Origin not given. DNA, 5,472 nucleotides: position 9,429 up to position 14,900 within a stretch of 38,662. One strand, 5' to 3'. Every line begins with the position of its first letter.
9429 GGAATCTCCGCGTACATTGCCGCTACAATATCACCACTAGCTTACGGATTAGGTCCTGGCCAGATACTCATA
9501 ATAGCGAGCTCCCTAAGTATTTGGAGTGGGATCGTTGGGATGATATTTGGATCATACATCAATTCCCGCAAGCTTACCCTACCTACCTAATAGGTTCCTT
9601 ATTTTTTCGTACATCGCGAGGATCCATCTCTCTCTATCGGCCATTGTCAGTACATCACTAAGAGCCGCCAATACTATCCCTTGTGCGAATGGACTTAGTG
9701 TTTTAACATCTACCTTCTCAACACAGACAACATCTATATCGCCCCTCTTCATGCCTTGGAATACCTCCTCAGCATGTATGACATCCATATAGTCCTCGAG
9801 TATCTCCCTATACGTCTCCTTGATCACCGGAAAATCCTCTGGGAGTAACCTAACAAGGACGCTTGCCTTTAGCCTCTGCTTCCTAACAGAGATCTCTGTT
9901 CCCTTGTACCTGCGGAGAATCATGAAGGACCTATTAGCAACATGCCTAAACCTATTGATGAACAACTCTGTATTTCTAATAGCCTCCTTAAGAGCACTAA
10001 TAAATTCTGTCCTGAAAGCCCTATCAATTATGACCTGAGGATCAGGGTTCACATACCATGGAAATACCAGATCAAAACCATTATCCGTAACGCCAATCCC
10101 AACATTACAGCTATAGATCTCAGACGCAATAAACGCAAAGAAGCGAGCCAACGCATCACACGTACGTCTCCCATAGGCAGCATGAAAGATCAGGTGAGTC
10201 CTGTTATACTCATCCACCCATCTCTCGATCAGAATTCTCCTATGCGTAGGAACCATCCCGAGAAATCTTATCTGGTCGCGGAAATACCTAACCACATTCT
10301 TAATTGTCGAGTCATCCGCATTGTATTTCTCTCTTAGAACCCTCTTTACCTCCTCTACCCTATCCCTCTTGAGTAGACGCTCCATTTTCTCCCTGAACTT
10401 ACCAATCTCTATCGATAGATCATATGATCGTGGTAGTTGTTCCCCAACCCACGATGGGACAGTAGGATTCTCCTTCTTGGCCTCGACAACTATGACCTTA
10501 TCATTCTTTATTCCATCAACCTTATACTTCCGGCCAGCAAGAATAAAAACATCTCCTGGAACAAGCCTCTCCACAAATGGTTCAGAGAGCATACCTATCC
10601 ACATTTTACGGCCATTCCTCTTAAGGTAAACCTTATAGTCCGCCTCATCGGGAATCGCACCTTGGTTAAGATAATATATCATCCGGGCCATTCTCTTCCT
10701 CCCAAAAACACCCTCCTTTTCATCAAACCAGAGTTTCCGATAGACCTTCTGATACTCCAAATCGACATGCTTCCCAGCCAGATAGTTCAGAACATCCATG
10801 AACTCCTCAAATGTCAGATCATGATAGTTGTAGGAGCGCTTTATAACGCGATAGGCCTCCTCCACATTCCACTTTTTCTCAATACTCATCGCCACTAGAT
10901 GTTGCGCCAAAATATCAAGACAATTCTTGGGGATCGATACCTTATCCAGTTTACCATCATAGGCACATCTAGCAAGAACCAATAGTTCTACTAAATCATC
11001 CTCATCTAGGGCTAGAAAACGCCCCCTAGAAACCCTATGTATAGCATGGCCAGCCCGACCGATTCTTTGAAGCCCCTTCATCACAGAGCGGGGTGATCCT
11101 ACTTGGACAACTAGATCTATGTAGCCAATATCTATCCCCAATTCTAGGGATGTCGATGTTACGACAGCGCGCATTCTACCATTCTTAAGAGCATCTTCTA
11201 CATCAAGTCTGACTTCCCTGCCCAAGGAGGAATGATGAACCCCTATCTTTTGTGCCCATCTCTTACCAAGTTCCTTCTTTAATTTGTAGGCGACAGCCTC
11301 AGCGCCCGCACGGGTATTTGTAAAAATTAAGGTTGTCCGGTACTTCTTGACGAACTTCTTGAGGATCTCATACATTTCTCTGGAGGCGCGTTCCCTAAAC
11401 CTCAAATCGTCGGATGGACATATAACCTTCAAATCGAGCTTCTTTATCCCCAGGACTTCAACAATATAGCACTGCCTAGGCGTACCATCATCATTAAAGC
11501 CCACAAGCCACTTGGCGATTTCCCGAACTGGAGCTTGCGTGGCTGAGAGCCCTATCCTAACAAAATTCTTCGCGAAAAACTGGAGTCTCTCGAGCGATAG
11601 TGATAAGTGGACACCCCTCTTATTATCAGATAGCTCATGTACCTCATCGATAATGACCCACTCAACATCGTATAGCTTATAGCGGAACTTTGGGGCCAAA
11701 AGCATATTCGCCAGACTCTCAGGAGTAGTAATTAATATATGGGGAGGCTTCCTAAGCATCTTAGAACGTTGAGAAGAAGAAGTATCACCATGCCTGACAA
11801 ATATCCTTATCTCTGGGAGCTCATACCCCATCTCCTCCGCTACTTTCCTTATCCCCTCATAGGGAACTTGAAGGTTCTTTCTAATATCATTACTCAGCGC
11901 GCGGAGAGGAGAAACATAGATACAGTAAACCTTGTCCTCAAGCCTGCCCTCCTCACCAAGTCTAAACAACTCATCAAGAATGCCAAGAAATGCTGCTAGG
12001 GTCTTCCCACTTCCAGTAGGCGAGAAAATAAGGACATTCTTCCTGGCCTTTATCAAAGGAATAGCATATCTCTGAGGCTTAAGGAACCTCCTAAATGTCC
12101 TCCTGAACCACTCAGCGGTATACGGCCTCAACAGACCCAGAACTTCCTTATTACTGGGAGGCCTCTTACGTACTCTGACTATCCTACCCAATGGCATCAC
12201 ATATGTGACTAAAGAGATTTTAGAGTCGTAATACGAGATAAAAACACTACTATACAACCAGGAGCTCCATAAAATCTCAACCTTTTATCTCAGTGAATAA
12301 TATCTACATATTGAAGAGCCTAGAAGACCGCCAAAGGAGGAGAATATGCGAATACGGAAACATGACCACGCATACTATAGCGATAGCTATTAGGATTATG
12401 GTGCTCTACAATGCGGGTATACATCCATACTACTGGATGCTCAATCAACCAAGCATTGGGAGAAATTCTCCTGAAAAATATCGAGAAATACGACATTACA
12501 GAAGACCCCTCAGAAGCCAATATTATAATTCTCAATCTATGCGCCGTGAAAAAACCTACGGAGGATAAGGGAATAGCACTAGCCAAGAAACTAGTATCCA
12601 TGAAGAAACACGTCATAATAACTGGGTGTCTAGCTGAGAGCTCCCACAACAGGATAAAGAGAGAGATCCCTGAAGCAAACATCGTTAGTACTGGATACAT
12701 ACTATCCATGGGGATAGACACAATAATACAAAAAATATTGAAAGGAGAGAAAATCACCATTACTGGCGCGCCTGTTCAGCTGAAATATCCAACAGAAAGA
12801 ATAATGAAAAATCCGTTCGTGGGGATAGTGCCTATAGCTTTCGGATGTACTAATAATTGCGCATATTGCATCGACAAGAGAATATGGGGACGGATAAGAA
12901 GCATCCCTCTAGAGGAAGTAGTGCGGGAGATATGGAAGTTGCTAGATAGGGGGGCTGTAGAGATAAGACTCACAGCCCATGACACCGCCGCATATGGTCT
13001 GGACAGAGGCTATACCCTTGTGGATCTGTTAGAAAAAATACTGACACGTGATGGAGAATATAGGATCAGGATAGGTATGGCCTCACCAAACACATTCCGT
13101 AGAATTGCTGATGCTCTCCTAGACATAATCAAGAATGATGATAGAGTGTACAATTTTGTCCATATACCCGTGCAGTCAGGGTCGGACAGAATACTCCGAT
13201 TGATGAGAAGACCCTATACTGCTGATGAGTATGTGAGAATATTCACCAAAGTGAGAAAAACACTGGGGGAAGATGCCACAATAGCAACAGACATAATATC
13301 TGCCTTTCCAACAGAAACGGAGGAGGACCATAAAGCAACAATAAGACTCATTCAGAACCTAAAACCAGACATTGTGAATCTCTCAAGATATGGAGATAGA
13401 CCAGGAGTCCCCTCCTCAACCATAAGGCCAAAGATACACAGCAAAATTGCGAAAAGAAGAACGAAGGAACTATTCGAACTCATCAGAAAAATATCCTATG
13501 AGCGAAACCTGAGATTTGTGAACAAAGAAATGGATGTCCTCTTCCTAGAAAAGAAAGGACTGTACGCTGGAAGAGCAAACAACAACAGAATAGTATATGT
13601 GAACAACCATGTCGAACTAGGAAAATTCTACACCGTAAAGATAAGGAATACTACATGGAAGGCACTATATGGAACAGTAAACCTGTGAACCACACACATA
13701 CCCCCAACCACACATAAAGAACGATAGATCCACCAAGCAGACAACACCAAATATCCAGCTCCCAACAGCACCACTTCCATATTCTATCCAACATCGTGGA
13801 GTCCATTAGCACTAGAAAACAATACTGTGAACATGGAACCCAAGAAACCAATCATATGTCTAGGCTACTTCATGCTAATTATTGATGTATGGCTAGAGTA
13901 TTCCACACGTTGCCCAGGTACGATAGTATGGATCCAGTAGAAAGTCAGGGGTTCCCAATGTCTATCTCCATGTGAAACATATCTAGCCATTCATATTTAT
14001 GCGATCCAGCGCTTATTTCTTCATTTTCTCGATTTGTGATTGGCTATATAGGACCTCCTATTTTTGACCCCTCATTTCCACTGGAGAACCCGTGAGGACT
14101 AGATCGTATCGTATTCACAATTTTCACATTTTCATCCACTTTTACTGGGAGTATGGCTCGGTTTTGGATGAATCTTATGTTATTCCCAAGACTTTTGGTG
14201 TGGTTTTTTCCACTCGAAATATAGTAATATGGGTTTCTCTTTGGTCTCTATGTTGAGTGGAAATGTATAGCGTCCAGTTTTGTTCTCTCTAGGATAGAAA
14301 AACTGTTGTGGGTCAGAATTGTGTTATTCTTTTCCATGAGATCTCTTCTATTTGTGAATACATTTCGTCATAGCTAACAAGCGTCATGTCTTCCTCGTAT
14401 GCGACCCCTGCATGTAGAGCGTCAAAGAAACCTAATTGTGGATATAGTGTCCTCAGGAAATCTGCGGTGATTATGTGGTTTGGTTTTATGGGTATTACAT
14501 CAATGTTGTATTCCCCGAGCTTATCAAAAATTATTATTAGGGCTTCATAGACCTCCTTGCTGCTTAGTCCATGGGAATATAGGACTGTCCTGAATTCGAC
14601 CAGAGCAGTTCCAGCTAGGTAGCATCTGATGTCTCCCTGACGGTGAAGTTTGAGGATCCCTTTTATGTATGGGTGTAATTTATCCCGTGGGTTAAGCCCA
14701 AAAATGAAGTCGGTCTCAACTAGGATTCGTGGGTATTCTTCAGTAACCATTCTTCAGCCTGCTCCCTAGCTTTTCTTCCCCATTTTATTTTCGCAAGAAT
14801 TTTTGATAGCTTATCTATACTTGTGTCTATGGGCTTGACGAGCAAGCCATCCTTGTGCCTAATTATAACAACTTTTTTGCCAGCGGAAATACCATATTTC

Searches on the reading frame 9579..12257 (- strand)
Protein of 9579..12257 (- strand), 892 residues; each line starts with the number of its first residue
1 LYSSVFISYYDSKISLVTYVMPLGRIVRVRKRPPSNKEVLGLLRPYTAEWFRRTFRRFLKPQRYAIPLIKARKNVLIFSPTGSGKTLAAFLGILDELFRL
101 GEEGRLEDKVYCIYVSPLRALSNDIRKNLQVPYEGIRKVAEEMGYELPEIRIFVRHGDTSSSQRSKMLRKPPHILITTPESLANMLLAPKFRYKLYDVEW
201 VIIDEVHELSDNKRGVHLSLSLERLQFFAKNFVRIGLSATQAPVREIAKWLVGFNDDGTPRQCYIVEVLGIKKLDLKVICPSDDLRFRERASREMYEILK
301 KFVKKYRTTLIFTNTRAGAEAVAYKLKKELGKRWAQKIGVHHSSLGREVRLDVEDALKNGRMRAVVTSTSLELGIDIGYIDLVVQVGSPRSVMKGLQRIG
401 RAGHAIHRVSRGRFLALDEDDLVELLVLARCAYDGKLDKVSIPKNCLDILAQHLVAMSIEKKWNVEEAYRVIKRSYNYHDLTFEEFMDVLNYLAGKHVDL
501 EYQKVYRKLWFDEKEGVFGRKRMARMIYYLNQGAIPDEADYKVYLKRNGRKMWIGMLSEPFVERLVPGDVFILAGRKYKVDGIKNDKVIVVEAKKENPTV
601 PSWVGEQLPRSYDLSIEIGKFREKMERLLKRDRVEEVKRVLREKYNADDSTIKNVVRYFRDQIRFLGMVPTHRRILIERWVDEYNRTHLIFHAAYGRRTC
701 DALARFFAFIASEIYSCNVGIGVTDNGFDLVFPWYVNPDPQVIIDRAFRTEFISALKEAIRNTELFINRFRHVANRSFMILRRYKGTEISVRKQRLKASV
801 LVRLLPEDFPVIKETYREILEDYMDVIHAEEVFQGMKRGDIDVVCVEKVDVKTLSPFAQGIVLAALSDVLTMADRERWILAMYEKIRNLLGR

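Call 15: search_protein_families(library=pfam, proteins=[window:9579-12257:-], max_evalue=0.001)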
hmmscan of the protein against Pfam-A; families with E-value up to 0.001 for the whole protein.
window:9579-12257:- (892 aa): 5 families
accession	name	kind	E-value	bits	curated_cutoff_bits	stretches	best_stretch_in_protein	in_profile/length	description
PF08494.16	DEAD_assoc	-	2.6e-46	158.3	23.5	1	669-858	1-191/191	DEAD/H associated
PF19306.5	WH_Lhr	-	4.8e-37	127.4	27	1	434-598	5-166/168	Large helicase-related protein, winged helix domain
PF00270.35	DEAD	-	1.6e-32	112.9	26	1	61-242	3-161/167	DEAD/DEAH box helicase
PF00271.37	Helicase_C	-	1.2e-16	61.4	23.5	1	296-404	3-108/110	Helicase conserved C-terminal domain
PF04851.21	ResIII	-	5.8e-10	39.8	22.5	1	43-240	4-161/164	Type III restriction enzyme, res subunit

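Call 94: search_protein_families(library=padloc, proteins=[window:9579-12257:-], max_evalue=0.0001)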
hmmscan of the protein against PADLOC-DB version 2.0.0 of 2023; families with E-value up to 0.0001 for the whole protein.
window:9579-12257:- (892 aa): 43 families (the best 25 are shown)
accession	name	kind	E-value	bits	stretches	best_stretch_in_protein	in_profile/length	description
PDLC02897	DpdJ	-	8e-131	436.2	2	38-632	80-675/1570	DpdJ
PDLC02503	BrxHI|BrxHII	-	6.2e-77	257.5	1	62-618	29-544/698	BrxHI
PDLC03960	SngC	-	5.5e-71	238.3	1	57-631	24-579/720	-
PDLC02501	BrxHI|BrxHII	-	3.5e-52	175.6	1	65-611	31-539/925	BrxHI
PDLC03928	PsyrT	-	5.4e-19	65.9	1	295-420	229-349/689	-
PDLC04531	PDC-M23B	-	1.4e-17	61.1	1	57-225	294-455/1060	-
PDLC00192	HamB1|HamB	-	1.9e-16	56.9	1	60-252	271-445/1104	DEAD-box helicase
PDLC00036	DruE3|DruE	-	2.2e-14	49.6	2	68-245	104-286/2023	SNF2 family N-terminal domain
PDLC00035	DruE3|DruE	-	2.3e-14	50.1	2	349-405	1046-1103/1460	SNF2 family N-terminal domain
PDLC00178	HamB1|HamB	-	8.8e-14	48.4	1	73-258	262-426/830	DEAD-box helicase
PDLC00194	HamB1|HamB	-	7.1e-13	45.3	1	77-255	250-407/995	DEAD-box helicase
PDLC00188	HamB1|HamB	-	2.9e-12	43.5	1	77-253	263-421/1037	DEAD-box helicase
PDLC00186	HamB1|HamB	-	6.3e-12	42.3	1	70-226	159-292/864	DEAD-box helicase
PDLC04530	PDC-M23B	-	1.4e-11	41.2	1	59-254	67-259/828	-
PDLC02870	DpdF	-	3.1e-11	40.5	1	189-404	117-319/534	DpdF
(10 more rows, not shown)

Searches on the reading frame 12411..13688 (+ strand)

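Call 14: search_protein_families(library=pfam, proteins=[window:12411-13688:+], max_evalue=0.001)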
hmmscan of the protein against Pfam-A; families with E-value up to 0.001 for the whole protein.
window:12411-13688:+ (425 aa): 3 families
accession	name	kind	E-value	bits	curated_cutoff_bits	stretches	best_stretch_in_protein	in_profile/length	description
PF04055.27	Radical_SAM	-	8.1e-23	81.8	29.5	1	141-314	2-166/166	Radical SAM superfamily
PF00919.26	UPF0004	-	6.2e-17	61.9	27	1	2-92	1-96/98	Uncharacterized protein family UPF0004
PF01938.26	TRAM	-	0.00024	21.4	21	1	369-423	3-60/61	TRAM domain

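Call 94: search_protein_families(library=padloc, proteins=[window:12411-13688:+], max_evalue=0.0001)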
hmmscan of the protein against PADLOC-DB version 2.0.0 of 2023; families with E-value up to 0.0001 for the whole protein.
window:12411-13688:+ (425 aa): 0 families

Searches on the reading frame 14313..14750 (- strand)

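Call 14: search_protein_families(library=pfam, proteins=[window:14313-14750:-], max_evalue=0.001)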
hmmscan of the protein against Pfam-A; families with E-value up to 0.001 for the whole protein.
window:14313-14750:- (145 aa): 1 family
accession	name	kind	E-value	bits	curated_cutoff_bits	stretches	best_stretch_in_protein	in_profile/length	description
PF01850.27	PIN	-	1.5e-06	29.2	23.6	1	36-135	28-118/120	PIN domain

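Call 76: search_protein_families(library=padloc, proteins=[window:14313-14750:-], max_evalue=0.01)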
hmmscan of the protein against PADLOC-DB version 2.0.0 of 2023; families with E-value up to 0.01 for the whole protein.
window:14313-14750:- (145 aa): 0 families
